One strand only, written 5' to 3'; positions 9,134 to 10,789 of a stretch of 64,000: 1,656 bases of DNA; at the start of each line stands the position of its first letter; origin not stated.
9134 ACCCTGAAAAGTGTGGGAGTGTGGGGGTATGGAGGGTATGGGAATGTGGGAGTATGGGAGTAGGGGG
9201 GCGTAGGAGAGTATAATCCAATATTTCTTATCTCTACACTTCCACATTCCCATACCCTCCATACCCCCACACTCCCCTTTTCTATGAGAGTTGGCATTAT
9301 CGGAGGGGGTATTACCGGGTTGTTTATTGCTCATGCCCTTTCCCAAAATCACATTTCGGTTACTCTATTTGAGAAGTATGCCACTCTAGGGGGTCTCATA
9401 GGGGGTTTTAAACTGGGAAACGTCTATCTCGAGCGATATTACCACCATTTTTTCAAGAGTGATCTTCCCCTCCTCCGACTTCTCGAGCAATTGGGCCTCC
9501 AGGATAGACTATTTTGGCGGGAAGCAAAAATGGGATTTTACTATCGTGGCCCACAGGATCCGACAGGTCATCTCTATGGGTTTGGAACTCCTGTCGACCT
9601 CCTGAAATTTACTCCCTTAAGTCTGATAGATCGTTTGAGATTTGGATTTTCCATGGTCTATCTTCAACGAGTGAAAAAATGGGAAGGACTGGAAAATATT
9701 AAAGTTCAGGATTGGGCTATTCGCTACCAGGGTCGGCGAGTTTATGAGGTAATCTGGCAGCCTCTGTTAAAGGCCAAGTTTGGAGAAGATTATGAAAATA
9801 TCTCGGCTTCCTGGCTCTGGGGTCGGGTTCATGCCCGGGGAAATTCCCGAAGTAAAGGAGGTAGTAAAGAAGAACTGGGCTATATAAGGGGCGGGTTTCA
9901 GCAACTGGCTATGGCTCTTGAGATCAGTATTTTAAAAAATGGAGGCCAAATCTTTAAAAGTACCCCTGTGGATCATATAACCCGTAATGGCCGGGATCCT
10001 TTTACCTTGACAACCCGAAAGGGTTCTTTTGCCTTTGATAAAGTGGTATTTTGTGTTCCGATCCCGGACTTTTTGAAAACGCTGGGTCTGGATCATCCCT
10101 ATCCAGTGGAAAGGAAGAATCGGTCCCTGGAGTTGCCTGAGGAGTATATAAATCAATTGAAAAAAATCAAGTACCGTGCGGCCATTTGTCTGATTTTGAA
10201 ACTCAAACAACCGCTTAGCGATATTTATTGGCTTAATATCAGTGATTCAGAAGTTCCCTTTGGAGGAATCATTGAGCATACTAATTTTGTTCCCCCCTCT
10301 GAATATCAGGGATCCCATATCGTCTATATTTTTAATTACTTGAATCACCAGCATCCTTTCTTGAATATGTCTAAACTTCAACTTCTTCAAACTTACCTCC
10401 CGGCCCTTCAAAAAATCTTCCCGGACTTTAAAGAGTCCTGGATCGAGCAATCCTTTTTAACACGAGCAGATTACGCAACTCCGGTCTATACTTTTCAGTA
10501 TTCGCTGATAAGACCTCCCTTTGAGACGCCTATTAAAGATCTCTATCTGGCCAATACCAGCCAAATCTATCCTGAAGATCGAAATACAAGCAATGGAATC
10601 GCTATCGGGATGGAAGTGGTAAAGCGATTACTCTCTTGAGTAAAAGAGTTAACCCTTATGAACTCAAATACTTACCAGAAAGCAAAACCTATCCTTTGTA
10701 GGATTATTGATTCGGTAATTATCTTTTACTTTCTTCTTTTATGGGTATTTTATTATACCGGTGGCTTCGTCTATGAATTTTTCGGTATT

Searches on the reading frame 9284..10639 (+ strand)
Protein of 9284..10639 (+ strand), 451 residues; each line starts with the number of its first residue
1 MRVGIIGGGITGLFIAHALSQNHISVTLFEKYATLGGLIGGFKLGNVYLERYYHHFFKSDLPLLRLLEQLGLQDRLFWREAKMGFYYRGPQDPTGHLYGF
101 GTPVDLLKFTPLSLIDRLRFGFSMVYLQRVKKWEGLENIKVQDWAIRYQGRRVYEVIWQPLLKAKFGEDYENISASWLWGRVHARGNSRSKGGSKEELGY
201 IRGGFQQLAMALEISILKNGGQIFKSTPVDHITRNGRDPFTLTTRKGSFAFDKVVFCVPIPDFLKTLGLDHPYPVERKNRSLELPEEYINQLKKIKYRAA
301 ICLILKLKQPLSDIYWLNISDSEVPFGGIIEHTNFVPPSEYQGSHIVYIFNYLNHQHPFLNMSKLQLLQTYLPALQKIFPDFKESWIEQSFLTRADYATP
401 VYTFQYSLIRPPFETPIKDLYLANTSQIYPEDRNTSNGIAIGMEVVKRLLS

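Call 61: search_protein_families(library=pfam, proteins=[window:9284-10639:+], max_evalue=0.0001)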
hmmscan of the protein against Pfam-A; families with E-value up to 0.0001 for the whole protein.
window:9284-10639:+ (451 aa): 3 families
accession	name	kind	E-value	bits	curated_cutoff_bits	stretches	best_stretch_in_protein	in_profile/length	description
PF01593.30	Amino_oxidase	-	1.9e-31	110.2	19.8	1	10-426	1-419/443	Flavin containing amine oxidoreductase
PF01266.30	DAO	-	9.8e-13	48.8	27.9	1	3-36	2-35/353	FAD dependent oxidoreductase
PF13450.12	NAD_binding_8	-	1.3e-10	41.8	21.9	1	5-70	1-68/68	NAD(P)-binding Rossmann-like domain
